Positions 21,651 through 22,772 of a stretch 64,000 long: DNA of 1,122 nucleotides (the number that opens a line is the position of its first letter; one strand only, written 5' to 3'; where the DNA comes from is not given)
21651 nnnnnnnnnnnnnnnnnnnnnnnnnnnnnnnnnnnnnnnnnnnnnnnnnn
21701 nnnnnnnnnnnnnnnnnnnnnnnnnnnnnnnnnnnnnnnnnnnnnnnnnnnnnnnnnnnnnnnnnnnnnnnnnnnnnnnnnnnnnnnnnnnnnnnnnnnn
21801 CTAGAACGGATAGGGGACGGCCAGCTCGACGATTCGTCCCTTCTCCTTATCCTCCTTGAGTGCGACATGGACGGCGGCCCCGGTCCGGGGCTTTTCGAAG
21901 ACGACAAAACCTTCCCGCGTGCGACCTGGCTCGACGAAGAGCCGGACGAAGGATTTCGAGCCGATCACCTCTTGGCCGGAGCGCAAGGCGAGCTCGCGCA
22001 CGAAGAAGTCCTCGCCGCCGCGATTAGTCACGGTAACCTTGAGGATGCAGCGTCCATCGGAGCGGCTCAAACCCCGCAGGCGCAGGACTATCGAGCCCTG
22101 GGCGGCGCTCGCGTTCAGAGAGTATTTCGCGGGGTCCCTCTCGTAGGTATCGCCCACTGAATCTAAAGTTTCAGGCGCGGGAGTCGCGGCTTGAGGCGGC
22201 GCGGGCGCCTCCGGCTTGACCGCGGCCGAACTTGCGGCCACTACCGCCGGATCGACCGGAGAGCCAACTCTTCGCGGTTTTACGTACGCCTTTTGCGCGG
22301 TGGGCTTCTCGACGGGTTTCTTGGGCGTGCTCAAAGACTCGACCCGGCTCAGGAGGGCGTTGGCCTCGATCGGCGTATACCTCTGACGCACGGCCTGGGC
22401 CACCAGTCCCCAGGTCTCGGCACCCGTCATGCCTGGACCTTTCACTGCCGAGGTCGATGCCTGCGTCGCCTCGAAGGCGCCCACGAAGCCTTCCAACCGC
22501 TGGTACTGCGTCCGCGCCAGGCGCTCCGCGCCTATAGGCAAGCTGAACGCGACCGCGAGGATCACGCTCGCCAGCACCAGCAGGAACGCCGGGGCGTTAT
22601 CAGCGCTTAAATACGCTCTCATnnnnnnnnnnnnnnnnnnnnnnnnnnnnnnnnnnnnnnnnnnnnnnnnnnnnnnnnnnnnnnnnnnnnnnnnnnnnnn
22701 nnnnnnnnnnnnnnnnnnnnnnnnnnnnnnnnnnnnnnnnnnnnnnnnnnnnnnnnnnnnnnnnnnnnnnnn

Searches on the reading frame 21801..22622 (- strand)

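Call 9: search_protein_families(library=pfam, proteins=[window:21801-22622:-], max_evalue=0.01)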
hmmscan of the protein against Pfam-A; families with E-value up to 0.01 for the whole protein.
window:21801-22622:- (273 aa): 0 families

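Call 90: search_protein_families(library=pfam, proteins=[window:21801-22622:-], max_evalue=1)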
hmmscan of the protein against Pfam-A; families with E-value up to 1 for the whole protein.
window:21801-22622:- (273 aa): 2 families
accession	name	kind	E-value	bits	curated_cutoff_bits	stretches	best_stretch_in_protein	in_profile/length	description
PF11611.13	DUF4352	-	0.099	13.4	25.9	1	190-246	36-103/122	Domain of unknown function (DUF4352)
PF06678.16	DUF1179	-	0.41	11.1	25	1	109-155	36-80/107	Protein of unknown function (DUF1179)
